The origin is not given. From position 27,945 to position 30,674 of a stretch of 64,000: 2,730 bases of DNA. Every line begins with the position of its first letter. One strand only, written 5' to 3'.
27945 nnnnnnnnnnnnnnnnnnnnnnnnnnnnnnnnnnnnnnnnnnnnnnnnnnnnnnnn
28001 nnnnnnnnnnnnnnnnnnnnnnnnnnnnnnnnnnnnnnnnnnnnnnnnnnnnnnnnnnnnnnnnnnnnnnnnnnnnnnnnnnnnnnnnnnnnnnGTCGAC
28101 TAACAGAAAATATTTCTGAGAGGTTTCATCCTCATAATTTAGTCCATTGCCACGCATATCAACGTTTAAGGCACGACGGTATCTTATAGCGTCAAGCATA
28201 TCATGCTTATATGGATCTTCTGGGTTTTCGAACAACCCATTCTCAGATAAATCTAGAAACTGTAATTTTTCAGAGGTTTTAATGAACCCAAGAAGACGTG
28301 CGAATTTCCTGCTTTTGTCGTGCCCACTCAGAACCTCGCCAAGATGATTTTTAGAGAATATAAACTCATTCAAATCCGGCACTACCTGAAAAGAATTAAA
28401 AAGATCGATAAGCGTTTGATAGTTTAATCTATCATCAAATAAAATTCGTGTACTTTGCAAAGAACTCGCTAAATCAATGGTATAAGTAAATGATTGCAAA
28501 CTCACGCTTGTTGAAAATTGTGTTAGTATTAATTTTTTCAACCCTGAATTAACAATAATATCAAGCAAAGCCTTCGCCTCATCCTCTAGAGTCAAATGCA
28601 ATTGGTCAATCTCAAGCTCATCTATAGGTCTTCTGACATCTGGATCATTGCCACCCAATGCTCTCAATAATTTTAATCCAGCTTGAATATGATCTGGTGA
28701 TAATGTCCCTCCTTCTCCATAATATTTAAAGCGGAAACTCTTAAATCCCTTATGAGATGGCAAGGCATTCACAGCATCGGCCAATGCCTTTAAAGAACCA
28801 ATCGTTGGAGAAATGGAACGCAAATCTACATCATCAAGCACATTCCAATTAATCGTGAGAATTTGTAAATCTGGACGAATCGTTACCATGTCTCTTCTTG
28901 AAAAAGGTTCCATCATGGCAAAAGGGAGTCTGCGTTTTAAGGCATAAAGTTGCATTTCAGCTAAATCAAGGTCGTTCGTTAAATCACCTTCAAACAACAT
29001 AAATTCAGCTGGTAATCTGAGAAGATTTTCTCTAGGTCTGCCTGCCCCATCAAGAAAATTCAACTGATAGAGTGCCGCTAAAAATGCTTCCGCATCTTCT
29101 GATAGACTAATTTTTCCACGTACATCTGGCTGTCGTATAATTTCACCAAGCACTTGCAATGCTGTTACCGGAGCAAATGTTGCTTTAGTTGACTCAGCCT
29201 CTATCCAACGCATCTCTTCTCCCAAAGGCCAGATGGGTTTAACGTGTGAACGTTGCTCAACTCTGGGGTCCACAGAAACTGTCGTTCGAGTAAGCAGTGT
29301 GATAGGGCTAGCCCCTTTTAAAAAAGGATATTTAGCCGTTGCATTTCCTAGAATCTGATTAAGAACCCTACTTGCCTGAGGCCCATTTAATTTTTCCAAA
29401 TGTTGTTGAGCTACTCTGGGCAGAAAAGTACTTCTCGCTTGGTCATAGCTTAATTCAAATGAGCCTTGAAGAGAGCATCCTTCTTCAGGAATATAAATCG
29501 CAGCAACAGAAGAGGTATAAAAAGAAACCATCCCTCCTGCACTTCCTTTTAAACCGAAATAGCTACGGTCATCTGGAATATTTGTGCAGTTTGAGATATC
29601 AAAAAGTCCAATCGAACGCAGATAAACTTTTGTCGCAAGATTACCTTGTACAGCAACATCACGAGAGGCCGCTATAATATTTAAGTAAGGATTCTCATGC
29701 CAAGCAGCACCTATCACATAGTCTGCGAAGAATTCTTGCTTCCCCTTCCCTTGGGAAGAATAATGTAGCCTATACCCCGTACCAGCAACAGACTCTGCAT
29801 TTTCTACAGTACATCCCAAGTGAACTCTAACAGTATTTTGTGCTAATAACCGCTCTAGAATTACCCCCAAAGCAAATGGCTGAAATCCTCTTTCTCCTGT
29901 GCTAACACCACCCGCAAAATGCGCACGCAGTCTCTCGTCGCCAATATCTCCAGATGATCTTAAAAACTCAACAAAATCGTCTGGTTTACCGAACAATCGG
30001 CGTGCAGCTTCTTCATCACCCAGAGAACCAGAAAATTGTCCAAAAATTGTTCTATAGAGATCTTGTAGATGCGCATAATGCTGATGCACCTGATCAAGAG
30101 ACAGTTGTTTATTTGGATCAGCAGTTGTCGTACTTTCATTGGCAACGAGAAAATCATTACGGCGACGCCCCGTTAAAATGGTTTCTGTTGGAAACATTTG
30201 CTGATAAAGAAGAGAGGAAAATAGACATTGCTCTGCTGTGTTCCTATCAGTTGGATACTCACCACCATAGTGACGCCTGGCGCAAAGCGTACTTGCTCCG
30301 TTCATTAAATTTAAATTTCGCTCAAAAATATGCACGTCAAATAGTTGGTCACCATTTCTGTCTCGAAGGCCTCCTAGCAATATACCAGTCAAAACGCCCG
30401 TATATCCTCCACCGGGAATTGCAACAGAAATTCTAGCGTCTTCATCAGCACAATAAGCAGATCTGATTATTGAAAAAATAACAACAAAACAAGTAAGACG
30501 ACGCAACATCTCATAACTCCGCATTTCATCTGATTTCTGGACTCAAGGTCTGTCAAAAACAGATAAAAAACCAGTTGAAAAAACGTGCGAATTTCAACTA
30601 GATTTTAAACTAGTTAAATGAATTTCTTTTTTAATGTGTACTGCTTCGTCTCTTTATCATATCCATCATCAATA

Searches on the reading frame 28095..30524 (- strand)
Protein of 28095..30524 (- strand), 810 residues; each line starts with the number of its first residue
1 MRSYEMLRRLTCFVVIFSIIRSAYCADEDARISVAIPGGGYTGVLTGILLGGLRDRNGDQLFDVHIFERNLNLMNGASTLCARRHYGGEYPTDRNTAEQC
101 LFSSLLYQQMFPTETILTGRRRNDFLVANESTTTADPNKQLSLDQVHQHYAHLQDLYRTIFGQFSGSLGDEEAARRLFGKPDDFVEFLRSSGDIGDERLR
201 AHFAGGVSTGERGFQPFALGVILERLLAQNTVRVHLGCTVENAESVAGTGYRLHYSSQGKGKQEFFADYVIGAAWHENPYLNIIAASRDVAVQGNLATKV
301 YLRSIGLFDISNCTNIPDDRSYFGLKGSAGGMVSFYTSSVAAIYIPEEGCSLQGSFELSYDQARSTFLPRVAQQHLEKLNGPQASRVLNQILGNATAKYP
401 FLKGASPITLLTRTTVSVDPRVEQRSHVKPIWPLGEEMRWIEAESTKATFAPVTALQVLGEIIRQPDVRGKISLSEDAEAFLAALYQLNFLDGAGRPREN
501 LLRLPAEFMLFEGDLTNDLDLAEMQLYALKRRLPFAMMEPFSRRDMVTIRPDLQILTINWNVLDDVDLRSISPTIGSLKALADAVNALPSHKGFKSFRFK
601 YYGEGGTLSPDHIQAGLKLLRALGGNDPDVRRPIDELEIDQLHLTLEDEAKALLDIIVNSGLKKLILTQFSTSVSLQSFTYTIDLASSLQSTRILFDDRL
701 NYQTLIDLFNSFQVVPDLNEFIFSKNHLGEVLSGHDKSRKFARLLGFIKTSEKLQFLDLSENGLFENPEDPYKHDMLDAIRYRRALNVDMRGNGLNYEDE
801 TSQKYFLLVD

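Call 47: search_solved_structures(query=window:28095-30524:-, max_evalue=1, show_alignments=1)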
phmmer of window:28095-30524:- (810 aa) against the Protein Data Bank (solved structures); distinct sequences matched with E-value up to 1: 0.

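Call 48: find_homologous_proteins(query=window:28095-30524:-, max_evalue=0.001)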
Query window:28095-30524:- (810 aa): 14 proteins with E <= 0.001 among 8000 candidates.
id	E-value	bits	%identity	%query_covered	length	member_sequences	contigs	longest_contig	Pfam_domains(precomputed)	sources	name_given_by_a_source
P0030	0.0e+0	1835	100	100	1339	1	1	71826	-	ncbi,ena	-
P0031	0.0e+0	1372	77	99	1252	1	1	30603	PF01266.31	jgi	jgi:hypothetical protein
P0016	0.0e+0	1363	77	99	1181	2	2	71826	PF01266.31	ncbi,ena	-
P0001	0.0e+0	1088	94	64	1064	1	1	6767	-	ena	-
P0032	9.0e-244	830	53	98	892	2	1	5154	PF01266.31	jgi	jgi:hypothetical protein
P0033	3.7e-200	685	45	98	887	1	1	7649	-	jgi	jgi:hypothetical protein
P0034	1.9e-198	680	45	97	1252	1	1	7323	-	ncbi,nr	ncbi:MAG: FAD-dependent oxidoreductase [Alphaproteobacteria bacterium]|nr:FAD-dependent oxidoreducta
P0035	7.1e-195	668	44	95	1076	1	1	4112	PF01266.31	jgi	jgi:hypothetical protein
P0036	2.5e-187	643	47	90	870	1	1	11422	PF01266.31,PF07992.21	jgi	-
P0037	3.6e-161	556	48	70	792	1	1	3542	PF01266.31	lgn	-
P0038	2.8e-159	550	42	98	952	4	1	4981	PF01266.31,PF07992.21,PF00070.34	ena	-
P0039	3.1e-146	507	39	95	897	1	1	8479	-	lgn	-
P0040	6.0e-100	354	38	65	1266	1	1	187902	PF01266.31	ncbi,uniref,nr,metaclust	ncbi:FAD-dependent oxidoreductase [Candidatus Odyssella thessalonicensis]|uniref:FAD-dependent oxido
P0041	1.4e-74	270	36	65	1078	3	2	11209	-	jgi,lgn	-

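Call 62: predict_structure(alignment_id=A4)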
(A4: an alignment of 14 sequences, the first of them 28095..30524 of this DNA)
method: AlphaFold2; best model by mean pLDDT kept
length: 810 residues; sequences in the alignment: 14
mean_pLDDT: 75.7   pTM: 0.77
mean pLDDT of the five models: 75.7, 74.3, 72.1, 71.7, 71.3
residues with pLDDT >= 90: 212; 70-90: 342; 50-70: 149; < 50: 107
segments of 3 or more residues with pLDDT < 50: 1-29, 114-136, 138-141, 167-169, 176-178, 200-214, 288-291, 319-329, 804-810
pLDDT, mean of each block of 10 residues (from residue 1): 40 38 35 85 91 88 89 63 58 72 79 48 34 43 59 58 53 53 67 56 38 63 88 86 79 75 82 69 56 66 85 67 41 74 71 77 71 85 87 79 88 76 73 71 78 90 87 88 79 67 85 80 91 84 85 93 93 94 93 93 77 95 79 93 92 93 94 85 90 89 92 93 90 87 91 90 81 85 84 74 44
secondary structure, 60 per line:
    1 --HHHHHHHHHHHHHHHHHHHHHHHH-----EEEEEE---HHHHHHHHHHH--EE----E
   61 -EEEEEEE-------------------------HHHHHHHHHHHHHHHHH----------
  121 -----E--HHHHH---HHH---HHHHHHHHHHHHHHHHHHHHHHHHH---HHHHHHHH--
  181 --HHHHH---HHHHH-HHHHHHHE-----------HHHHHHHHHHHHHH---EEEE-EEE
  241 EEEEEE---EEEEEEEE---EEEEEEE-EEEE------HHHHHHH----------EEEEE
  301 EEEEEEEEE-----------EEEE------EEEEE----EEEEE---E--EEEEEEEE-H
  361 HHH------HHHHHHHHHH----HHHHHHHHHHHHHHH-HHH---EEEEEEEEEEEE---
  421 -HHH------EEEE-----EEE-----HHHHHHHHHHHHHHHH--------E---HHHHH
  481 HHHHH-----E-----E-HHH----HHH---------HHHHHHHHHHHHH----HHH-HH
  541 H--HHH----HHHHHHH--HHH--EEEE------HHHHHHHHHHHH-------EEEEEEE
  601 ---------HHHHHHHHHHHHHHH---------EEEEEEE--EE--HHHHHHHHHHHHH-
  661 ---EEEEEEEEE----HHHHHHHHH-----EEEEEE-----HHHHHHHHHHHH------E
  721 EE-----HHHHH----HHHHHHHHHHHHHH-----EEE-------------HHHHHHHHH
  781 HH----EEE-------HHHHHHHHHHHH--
elements in order (helices of 4 or more, strands of 3 or more residues): H3-26 E32-37 H41-51 E62-68 H94-110 H129-133 H143-167 H171-178 H183-187 H191-195 H197-203 H216-229 E233-236 E238-246 E250-257 E261-267 E269-272 H279-285 E296-309 E321-324 E331-335 E340-344 E351-358 H360-363 H370-379 H384-398 E406-417 E431-434 E440-442 H448-463 H476-485 H518-530 H551-557 E565-568 H575-586 E594-600 H610-624 E634-640 H647-659 E664-672 H677-685 E691-696 H702-713 E720-722 H728-732 H737-750 E756-758 H772-782 E787-789 H797-808

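Call 64: fold_search(model_id=the predicted structure, library=pdb)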
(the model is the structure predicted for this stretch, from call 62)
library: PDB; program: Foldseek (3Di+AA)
matches with E <= 10: 1241; with E <= 0.001: 492
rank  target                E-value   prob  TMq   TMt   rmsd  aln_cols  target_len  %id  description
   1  4ysh_B                1.4e-11  1.00  0.32  0.63   7.4       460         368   15  Crystal structure of glycine oxidase from Geobacillus kaustophilus (released 2016-03-23)
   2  2rgo_A                2.5e-09  1.00  0.33  0.46  12.6       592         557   10  Structure of Alpha-Glycerophosphate Oxidase from Streptococcus sp.: A Template for the Mitochondrial Alpha-Glycerophos (released 2008-01-15)
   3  5fjm_A                5.6e-09  1.00  0.30  0.50   8.7       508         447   13  Structure of L-Amino acid deaminase from Proteus myxofaciens (released 2016-04-06)
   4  2rgh                  7.1e-09  1.00  0.32  0.46   8.6       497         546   11  Structure of Alpha-Glycerophosphate Oxidase from Streptococcus sp.: A Template for the Mitochondrial Alpha-Glycerophosph (released 2008-01-15)
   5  4p9s_A                8.3e-09  1.00  0.32  0.32   8.0       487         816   10  Crystal structure of the mature form of rat DMGDH (released 2014-06-18)
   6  2rgo_B                1.6e-08  1.00  0.31  0.45   8.9       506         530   11  Structure of Alpha-Glycerophosphate Oxidase from Streptococcus sp.: A Template for the Mitochondrial Alpha-Glycerophos (released 2008-01-15)
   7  3ad9_B                1.9e-08  1.00  0.31  0.58   7.2       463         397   12  Heterotetrameric Sarcosine Oxidase from Corynebacterium sp. U-96 sarcosine-reduced form (released 2010-08-25)
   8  1vrq_B                2.0e-08  1.00  0.32  0.60   7.5       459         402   11  Crystal Structure of Heterotetrameric Sarcosine Oxidase from Corynebacterium sp. U-96 in complex with Folinic Acid (released 2005-07-05)
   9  5buk_A                2.4e-08  1.00  0.26  0.44  16.7       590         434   11  Structure of flavin-dependent chlorinase Mpy16 (released 2016-03-09)
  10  1y56_B                2.9e-08  1.00  0.31  0.61   7.3       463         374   10  Crystal structure of L-proline dehydrogenase from P.horikoshii (released 2005-07-26)
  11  5l46_A                2.9e-08  1.00  0.31  0.31   8.2       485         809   11  Crystal structure of human dimethylglycine-dehydrogenase (released 2016-08-17)
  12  3da1                  3.7e-08  1.00  0.29  0.44   9.4       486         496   11  X-Ray structure of the glycerol-3-phosphate dehydrogenase from Bacillus halodurans complexed with FAD. Northeast Structu (released 2008-07-29)
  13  8gri_F                3.9e-08  1.00  0.31  0.49  16.6       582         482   12  Orf1-E312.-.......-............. (released 2023-05-31)
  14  9u3b_A                4.1e-08  1.00  0.32  0.60   8.3       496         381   10  Monomeric sarcosine oxidase from Bacillus sp. (SoxB) complexed with L-Thioproline (released 2025-09-24)
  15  9u3f_A                4.1e-08  1.00  0.31  0.58   8.0       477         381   10  Monomeric sarcosine oxidase from Bacillus sp. (SoxB) Y254G mutant (released 2025-09-24)
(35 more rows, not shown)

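Call 66: find_encoding_contigs(protein=P0031, flank=8000, max_places=3)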
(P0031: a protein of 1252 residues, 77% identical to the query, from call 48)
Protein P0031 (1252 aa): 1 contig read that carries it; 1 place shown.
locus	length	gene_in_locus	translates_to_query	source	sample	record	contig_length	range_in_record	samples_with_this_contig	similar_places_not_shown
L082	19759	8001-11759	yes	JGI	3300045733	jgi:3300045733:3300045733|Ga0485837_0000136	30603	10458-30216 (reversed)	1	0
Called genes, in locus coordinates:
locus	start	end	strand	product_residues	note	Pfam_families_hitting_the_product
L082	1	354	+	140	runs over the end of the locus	PF00583:Acetyltransf_1, PF13673:Acetyltransf_10, PF13508:Acetyltransf_7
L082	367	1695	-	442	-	-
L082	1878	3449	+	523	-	-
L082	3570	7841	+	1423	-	-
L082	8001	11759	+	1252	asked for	PF01266:DAO (weak)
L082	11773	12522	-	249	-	PF04402:SIMPL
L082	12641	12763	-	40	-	-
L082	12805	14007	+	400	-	PF00155:Aminotran_1_2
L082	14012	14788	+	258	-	PF01678:DAP_epimerase, PF26317:CntK_N (faint), PF01678:DAP_epimerase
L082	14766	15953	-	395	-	PF00375:SDF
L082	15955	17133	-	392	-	PF00375:SDF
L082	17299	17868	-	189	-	-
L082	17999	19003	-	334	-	PF13489:Methyltransf_23 (weak), PF08241:Methyltransf_11 (weak), PF08242:Methyltransf_12 (faint)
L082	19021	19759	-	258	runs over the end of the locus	PF00106:adh_short, PF08659:KR, PF13561:adh_short_C2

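Call 67: find_encoding_contigs(protein=P0034, flank=5000, max_places=3)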
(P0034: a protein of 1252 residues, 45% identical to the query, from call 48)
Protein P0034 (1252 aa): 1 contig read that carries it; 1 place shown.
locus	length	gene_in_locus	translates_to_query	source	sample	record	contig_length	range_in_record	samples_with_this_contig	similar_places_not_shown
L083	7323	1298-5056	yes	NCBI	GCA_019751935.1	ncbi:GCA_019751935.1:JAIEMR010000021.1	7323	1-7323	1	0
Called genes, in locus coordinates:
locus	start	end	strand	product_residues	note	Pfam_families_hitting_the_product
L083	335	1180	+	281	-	PF00196:GerE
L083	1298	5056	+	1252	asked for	-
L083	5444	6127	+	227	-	-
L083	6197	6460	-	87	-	-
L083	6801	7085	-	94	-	-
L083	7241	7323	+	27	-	?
